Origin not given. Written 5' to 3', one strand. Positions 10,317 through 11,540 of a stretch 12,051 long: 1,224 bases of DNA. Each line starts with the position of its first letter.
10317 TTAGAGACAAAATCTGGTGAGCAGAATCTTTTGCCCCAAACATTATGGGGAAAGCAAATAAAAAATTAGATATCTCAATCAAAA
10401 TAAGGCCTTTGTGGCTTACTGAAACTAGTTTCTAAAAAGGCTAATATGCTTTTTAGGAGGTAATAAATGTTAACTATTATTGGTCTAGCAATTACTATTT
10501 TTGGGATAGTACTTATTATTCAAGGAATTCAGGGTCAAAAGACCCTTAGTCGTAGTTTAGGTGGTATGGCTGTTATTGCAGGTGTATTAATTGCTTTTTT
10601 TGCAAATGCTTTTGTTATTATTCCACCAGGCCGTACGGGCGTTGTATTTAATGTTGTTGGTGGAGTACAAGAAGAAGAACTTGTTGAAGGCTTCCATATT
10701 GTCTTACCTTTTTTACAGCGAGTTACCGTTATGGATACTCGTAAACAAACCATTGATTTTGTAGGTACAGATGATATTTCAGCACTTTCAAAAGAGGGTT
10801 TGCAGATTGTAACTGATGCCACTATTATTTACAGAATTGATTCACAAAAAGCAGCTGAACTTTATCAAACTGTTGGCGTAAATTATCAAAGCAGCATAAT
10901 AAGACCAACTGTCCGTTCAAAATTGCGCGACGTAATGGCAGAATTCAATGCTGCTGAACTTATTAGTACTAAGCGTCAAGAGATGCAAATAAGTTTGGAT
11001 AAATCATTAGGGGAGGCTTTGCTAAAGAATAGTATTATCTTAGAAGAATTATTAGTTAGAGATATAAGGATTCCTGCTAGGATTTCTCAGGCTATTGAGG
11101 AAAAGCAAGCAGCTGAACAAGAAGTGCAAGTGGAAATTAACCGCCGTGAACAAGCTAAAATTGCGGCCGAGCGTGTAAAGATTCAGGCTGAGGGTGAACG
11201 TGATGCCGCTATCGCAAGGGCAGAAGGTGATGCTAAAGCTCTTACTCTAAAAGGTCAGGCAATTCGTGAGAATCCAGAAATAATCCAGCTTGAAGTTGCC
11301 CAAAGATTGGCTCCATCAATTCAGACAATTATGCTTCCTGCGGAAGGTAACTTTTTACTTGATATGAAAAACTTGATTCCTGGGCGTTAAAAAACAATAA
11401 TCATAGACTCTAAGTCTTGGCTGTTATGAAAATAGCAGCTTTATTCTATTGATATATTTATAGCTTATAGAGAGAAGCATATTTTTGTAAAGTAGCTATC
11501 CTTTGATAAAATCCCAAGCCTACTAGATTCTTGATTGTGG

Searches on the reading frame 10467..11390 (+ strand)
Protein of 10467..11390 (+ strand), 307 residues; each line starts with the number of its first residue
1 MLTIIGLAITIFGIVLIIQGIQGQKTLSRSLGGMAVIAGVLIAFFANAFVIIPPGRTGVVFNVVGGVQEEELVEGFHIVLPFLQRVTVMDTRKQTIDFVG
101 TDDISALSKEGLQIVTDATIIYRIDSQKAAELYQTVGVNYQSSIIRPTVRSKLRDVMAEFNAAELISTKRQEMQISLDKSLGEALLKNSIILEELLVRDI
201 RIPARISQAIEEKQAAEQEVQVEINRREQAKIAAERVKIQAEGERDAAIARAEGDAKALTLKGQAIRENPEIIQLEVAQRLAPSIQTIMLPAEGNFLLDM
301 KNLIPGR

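Call 6: search_protein_families(library=pfam, proteins=[window:10467-11390:+])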
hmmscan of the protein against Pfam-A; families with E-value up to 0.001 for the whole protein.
window:10467-11390:+ (307 aa): 1 family
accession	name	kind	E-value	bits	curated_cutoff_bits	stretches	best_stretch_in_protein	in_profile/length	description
PF01145.31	Band_7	-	7.4e-36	124.3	23.6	1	51-230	2-175/176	SPFH domain / Band 7 family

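Call 9: find_encoding_contigs(protein=window:10467-11390:+, flank=10000, max_places=10)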
Protein window:10467-11390:+ (307 aa): no gene with exactly this product is on record in the collection.

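Call 11: find_related_loci(query=window:10467-11390:+, collection=genome_contigs, flank=6000)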
Query window:10467-11390:+ (307 aa) in genome_contigs; peptide patterns used: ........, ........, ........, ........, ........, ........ (x = any residue, [..] = any of these).
435 stretches matched a pattern; 51 encode a relative of the query (tblastn E <= 1e-3); 51 distinct loci.
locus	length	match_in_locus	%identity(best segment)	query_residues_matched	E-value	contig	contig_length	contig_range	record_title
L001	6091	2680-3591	61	1-304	9e-124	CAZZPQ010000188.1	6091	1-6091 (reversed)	MAG TPA_asm: uncultured bacterium isolate SRP072547_co1_391 genome assembly, contig: NODE_28700_length_6091_cov_31.16617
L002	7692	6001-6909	61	1-303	4e-119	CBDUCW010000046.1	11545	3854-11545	MAG TPA_asm: uncultured Trueperaceae bacterium isolate ERR2431957_concoct_8 genome assembly, contig: ERZ23878503.1673, w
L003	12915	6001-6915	58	1-303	6e-117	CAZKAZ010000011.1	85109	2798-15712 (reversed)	MAG TPA_asm: uncultured bacterium isolate binchicken_co405_310 genome assembly, contig: NODE_349_length_85109_cov_3.8800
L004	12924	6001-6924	55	1-306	8e-111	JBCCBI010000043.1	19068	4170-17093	MAG: Deinococcota bacterium isolate P01_A01_bin.31 k141_26844_length_19068_cov_9.0000, whole genome shotgun sequence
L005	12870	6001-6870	61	15-304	3e-109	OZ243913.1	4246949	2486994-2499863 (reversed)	MAG: Trueperaceae bacterium isolate 1ed44a18-ba2a-4a2b-b3cd-a7a6eb2b6f6b genome assembly, chromosome: 1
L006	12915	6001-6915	56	1-303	7e-109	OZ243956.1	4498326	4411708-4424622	MAG: Trueperaceae bacterium isolate c677a3b3-0259-4ed6-b6d3-5a32602db3a7 genome assembly, chromosome: 1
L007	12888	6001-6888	57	13-306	8e-109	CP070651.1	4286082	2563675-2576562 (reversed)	MAG: Trueperaceae bacterium isolate bin86 chromosome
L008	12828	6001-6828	62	29-304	1e-108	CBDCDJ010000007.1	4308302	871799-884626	MAG: Trueperaceae bacterium isolate 7af9cdce-302c-49a7-94c6-3b6834795d20 genome assembly, contig: contig_7, whole genome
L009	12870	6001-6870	58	16-303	3e-107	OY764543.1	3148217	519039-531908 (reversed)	MAG: Trueperaceae bacterium isolate 617606ba-ac04-44ed-b980-3de5d93b502e genome assembly, chromosome: 1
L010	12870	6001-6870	57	19-306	1e-104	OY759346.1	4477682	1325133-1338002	MAG: Trueperaceae bacterium isolate dd143a13-9bf8-4812-ba0e-a3cf349d91ff genome assembly, chromosome: 1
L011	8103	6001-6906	54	4-303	3e-104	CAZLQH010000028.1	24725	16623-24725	MAG TPA_asm: uncultured bacterium isolate binchicken_co218_317 genome assembly, contig: NODE_1703_length_24725_cov_22.59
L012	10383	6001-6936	57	1-306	1e-109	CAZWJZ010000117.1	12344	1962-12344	MAG TPA_asm: uncultured bacterium isolate SRP072547_co1_398 genome assembly, contig: NODE_9496_length_12344_cov_5.005208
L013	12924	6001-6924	53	1-306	5e-104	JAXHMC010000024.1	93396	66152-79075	MAG: Trueperaceae bacterium isolate Salar_de_Ascotan_soil_MAG_ASO40 contig_12364_polypolish, whole genome shotgun sequen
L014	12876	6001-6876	55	19-306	4e-103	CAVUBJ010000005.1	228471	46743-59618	MAG: uncultured Trueperaceae bacterium isolate MFD05684.bin.1.105 genome assembly, contig: contig_16596, whole genome sh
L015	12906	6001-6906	54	4-303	4e-102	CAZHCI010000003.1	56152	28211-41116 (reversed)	MAG TPA_asm: uncultured bacterium isolate SRP319275_co2_216 genome assembly, contig: NODE_215_length_56152_cov_10.799686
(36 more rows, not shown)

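Call 17: find_homologous_proteins(query=window:10467-11390:+, max_evalue=1e-60)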
Query window:10467-11390:+ (307 aa): 222 proteins with E <= 1e-60 among 3712 candidates; the best 120 are listed.
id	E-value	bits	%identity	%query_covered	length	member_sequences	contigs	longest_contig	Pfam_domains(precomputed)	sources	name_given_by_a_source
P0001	2.4e-173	593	93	100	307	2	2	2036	PF01145.32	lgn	-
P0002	6.4e-168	575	90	100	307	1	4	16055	PF01145.32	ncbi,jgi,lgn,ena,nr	ncbi:MAG TPA: prohibitin family protein [Trueperaceae bacterium]|nr:prohibitin family protein [Truep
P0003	2.4e-149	514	81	99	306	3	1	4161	PF01145.32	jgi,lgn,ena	-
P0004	2.3e-130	452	70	94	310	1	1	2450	PF01145.32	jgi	jgi:prohibitin 2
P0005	3.8e-113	396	62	99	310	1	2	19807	PF01145.32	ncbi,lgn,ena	-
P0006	1.6e-111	390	62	100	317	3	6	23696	PF01145.32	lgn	-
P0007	3.4e-110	386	60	99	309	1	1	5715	PF01145.32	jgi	-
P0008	3.4e-110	386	61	100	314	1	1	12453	PF01145.32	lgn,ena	-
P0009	2.3e-109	383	61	99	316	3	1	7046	PF01145.32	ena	-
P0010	4.0e-109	383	59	99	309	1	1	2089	PF01145.32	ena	-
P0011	4.1e-109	383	60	100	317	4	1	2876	PF01145.32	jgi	-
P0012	5.9e-109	382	61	99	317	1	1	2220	PF01145.32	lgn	-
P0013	1.1e-108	381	60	99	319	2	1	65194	PF01145.32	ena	-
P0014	2.7e-108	380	61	90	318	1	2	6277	PF01145.32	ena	-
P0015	4.0e-108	379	62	90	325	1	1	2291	PF01145.32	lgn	-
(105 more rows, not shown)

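Call 18: find_encoding_contigs(protein=P0002, flank=10000, max_places=10)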
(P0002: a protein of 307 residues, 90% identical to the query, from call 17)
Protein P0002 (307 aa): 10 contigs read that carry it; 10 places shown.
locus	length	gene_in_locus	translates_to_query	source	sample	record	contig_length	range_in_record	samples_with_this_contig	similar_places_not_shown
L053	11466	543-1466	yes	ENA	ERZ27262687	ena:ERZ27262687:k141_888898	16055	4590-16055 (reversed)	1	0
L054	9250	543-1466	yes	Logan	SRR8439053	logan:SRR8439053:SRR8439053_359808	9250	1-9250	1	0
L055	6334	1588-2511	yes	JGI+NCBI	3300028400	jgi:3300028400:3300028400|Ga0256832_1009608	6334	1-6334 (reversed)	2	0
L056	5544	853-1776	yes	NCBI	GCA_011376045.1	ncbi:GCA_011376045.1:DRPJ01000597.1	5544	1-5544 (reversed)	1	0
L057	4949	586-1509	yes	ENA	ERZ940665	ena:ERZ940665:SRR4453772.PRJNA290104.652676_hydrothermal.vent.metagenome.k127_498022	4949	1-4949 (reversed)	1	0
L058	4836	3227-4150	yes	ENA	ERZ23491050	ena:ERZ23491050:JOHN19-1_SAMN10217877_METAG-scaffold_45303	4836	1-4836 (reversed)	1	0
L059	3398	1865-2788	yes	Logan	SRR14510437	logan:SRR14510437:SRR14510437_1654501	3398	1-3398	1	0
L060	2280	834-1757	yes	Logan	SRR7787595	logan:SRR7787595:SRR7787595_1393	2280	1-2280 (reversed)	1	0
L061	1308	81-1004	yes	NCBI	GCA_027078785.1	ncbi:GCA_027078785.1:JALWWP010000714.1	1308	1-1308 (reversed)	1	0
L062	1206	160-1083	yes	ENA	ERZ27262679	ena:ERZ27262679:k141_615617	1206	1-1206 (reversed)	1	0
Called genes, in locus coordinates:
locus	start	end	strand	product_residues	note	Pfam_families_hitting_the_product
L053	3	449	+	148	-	?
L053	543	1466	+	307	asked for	PF01145:Band_7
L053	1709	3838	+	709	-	PF10342:Kre9_KNH (faint), PF16389:DUF4998 (faint), PF16656:Pur_ac_phosph_N (faint), PF25814:fn3_SORL1 (faint), PF25059:FN3_DSCAM-DSCAML_C (faint), PF00041:fn3, PF13205:Big_5, PF17164:DUF5122 (faint)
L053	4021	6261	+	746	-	PF17764:PriA_3primeBD, PF18319:Zn_ribbon_PriA, PF18074:PriA_C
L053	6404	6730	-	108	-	-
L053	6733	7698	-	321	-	PF13623:SurA_N_2, PF13624:SurA_N_3, PF13145:Rotamase_2, PF13616:Rotamase_3, PF00639:Rotamase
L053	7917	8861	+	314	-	PF00226:DnaJ, PF01556:DnaJ_C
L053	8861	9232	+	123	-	PF00376:MerR, PF13411:MerR_1, PF13591:MerR_2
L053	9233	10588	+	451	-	PF01546:Peptidase_M20, PF07687:M20_dimer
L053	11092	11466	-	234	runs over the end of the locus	PF03853:YjeF_N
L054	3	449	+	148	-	?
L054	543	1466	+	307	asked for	PF01145:Band_7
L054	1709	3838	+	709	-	PF10342:Kre9_KNH (faint), PF16389:DUF4998 (faint), PF16656:Pur_ac_phosph_N (faint), PF25814:fn3_SORL1 (faint), PF25059:FN3_DSCAM-DSCAML_C (faint), PF00041:fn3, PF13205:Big_5, PF17164:DUF5122 (faint)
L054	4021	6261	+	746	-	PF17764:PriA_3primeBD, PF18319:Zn_ribbon_PriA, PF18074:PriA_C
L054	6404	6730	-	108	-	-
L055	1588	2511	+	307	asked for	PF01145:Band_7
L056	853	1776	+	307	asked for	PF01145:Band_7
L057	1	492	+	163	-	?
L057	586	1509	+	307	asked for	PF01145:Band_7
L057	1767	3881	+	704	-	PF10342:Kre9_KNH (faint), PF16389:DUF4998 (faint), PF16656:Pur_ac_phosph_N (faint), PF25814:fn3_SORL1 (faint), PF25059:FN3_DSCAM-DSCAML_C (faint), PF28033:Fn3_ROS1 (faint), PF00041:fn3, PF13205:Big_5, +1 more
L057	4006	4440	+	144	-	PF13613:HTH_Tnp_4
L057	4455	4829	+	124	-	PF01609:DDE_Tnp_1, PF13359:DDE_Tnp_4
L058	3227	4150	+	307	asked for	PF01145:Band_7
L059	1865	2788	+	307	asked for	PF01145:Band_7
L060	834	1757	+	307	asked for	PF01145:Band_7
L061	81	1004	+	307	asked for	PF01145:Band_7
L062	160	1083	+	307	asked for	PF01145:Band_7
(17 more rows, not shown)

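Call 19: find_encoding_contigs(protein=P0001, flank=10000, max_places=10)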
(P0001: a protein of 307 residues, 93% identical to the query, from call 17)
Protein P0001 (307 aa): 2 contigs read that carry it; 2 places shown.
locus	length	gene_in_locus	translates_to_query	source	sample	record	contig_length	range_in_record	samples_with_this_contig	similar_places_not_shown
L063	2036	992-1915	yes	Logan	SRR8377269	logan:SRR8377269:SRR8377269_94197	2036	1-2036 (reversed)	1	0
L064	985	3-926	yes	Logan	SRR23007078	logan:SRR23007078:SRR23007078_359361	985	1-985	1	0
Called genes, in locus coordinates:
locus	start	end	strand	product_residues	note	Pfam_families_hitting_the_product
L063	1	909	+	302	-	?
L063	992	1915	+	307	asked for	PF01145:Band_7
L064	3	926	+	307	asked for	PF01145:Band_7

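Call 20: find_encoding_contigs(protein=P0003, flank=10000, max_places=10)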
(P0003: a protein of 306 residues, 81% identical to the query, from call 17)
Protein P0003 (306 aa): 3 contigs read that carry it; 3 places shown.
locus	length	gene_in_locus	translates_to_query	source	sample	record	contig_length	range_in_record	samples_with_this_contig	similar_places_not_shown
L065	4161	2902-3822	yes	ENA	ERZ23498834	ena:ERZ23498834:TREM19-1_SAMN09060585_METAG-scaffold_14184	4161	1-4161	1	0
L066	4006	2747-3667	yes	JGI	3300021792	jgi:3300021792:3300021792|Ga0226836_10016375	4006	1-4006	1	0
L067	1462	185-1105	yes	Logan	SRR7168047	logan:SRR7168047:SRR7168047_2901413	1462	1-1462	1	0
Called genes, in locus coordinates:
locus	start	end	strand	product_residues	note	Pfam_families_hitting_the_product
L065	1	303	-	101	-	?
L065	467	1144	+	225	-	PF00072:Response_reg, PF00486:Trans_reg_C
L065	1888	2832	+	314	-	PF00672:HAMP, PF00512:HisKA, PF02518:HATPase_c, PF13589:HATPase_c_3 (weak)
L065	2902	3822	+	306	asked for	PF01145:Band_7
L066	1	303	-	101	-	?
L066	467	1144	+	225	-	PF00072:Response_reg, PF00486:Trans_reg_C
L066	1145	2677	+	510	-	PF00672:HAMP, PF00512:HisKA, PF02518:HATPase_c, PF13589:HATPase_c_3 (weak)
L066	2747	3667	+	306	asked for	PF01145:Band_7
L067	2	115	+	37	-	?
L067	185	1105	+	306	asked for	PF01145:Band_7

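Call 35: find_homologous_proteins(query=L053:1709-3838:+, max_evalue=1e-40)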
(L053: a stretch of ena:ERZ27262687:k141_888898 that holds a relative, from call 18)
Query L053:1709-3838:+ (709 aa): 4 proteins with E <= 1e-40 among 8000 candidates.
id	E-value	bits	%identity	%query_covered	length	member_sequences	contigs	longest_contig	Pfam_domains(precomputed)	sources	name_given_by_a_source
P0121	0.0e+0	1526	100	99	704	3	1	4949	PF28033.1,PF25059.2,PF17164.11,PF13205.13,PF10342.16,PF25814.2,PF16389.12,PF00041.28,PF16656.12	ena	-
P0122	1.9e-66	243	40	28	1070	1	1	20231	PF25059.2,PF25788.3,PF18370.8,PF00041.28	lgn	-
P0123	2.1e-42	164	29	50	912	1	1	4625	PF17164.11,PF00400.39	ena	-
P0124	2.9e-42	163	30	55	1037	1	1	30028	PF17164.11,PF18962.8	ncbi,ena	-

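Call 38: find_homologous_proteins(query=L053:4021-6261:+, max_evalue=1e-100)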
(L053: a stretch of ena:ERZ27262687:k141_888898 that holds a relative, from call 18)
Query L053:4021-6261:+ (746 aa): 97 proteins with E <= 1e-100 among 8000 candidates.
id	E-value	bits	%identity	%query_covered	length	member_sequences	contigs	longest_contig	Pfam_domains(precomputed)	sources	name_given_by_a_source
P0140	0.0e+0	1665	100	100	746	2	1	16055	PF17764.7,PF18319.8,PF18074.7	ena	-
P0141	0.0e+0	1289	77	100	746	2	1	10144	PF17764.7,PF18319.8,PF18074.7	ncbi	-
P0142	1.5e-287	974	58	100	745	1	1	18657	PF17764.7,PF18319.8,PF18074.7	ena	-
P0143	1.7e-248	845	52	100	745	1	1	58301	PF17764.7,PF18319.8,PF18074.7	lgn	-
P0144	3.0e-247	841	52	100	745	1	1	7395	PF17764.7,PF18319.8,PF18074.7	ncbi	-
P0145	2.9e-243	828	51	100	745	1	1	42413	PF17764.7,PF18319.8,PF18074.7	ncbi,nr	ncbi:MAG: primosomal protein N' [Trueperaceae bacterium]|nr:primosomal protein N' [Trueperaceae bact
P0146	1.2e-238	812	51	100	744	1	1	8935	PF17764.7,PF18319.8,PF18074.7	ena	-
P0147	3.1e-235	801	52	94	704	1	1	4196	PF17764.7,PF18319.8,PF18074.7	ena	-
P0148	6.8e-229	780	49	100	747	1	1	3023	PF17764.7,PF18319.8,PF18074.7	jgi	jgi:primosomal protein N' (replication factor Y) (superfamily II helicase)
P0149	2.0e-228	779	49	100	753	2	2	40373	PF17764.7,PF18319.8,PF18074.7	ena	-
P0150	5.4e-228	777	50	100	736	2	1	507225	PF17764.7,PF18319.8,PF18074.7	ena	-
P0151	2.0e-224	765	49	100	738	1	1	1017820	PF17764.7,PF18319.8,PF18074.7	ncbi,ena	-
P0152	7.1e-224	763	49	100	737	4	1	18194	PF17764.7,PF18319.8,PF18074.7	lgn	-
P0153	1.5e-222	759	49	100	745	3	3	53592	PF17764.7,PF18319.8,PF18074.7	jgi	jgi:primosomal protein N' (replication factor Y) (superfamily II helicase)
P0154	1.1e-221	756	47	100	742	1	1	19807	PF17764.7,PF18319.8,PF18074.7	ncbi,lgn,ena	-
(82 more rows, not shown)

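Call 39: find_encoding_contigs(protein=P0141, flank=10000, max_places=10)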
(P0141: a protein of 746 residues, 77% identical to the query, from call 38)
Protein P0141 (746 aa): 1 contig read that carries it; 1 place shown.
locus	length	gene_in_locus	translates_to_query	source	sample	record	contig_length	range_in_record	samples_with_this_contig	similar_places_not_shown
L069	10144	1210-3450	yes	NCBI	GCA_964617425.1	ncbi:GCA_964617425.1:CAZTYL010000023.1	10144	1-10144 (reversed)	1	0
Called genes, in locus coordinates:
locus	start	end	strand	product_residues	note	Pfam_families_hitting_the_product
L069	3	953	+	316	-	?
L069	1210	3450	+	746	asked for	PF17764:PriA_3primeBD, PF18319:Zn_ribbon_PriA, PF18074:PriA_C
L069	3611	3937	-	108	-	-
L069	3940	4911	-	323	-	PF13623:SurA_N_2, PF13624:SurA_N_3, PF13145:Rotamase_2, PF13616:Rotamase_3, PF00639:Rotamase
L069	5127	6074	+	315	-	PF00226:DnaJ, PF01556:DnaJ_C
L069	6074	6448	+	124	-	PF00376:MerR, PF13411:MerR_1, PF13591:MerR_2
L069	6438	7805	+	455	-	PF01546:Peptidase_M20, PF07687:M20_dimer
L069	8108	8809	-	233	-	PF03853:YjeF_N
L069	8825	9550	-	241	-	PF20772:TACO1_YebC_N, PF01709:Transcrip_reg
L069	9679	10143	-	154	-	?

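Call 40: list_cluster_members(proteins=[P0141])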
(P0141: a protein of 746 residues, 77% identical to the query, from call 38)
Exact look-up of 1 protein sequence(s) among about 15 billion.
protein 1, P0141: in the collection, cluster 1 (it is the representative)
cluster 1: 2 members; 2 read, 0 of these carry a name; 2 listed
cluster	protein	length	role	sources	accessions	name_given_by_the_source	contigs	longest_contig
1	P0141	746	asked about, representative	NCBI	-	-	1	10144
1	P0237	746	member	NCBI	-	-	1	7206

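Call 41: find_encoding_contigs(protein=P0237, flank=10000, max_places=10)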
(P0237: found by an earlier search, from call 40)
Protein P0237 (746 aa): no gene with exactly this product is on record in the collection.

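Call 47: search_protein_families(library=pfam, proteins=[L069:3-953:+], max_evalue=0.01)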
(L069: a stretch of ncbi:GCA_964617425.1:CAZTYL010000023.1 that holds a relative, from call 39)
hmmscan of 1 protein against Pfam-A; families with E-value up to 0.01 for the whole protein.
L069:3-953:+ (316 aa): 2 families
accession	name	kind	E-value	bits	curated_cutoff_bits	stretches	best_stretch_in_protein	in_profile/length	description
PF17164.10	DUF5122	-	2.9e-10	40.7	27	1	30-59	4-36/36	Domain of unknown function (DUF5122) beta-propeller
PF13540.12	RCC1_2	-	0.0013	18.9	22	0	293-310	10-27/30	Regulator of chromosome condensation (RCC1) repeat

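Call 57: list_cluster_members(proteins=[L069:3611-3937:-, L069:3940-4911:-, L069:5127-6074:+, L069:6074-6448:+, L069:6438-7805:+, L069:8108-8809:-, L069:8825-9550:-, L069:3-953:+])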
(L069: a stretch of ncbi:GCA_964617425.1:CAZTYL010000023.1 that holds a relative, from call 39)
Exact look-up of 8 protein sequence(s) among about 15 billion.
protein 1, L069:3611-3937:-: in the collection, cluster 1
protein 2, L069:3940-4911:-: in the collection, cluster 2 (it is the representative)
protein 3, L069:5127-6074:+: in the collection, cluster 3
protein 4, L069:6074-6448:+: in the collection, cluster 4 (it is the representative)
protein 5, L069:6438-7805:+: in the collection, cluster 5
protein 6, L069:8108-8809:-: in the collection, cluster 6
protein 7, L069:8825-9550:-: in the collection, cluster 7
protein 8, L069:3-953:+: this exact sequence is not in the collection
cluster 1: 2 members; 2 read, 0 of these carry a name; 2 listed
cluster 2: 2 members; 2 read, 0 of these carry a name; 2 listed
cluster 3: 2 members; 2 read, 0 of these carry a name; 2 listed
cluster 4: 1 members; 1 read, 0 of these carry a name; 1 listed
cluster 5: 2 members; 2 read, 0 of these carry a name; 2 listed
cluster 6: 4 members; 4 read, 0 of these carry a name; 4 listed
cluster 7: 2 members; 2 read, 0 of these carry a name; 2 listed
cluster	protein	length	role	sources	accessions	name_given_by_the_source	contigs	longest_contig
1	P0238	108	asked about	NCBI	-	-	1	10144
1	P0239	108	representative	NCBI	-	-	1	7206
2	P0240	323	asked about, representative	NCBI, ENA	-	-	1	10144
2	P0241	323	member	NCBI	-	-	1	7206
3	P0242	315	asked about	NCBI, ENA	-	-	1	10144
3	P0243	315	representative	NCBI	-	-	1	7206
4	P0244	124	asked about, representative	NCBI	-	-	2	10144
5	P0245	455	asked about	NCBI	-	-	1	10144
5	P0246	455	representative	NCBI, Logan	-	-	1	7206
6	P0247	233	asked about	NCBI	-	-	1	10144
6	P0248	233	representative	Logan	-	-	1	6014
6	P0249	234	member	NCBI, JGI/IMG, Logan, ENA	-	-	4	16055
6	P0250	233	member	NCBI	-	-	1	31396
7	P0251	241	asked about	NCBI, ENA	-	-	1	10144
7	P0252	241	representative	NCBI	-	-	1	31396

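Call 63: find_encoding_contigs(protein=P0246, flank=10000, max_places=6)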
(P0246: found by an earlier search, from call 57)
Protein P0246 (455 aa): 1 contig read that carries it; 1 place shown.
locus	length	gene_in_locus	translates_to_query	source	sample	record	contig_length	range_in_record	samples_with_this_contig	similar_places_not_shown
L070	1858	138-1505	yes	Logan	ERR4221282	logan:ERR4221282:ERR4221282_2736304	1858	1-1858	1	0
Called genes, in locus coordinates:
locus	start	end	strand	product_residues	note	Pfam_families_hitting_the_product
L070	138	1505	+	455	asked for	PF01546:Peptidase_M20, PF07687:M20_dimer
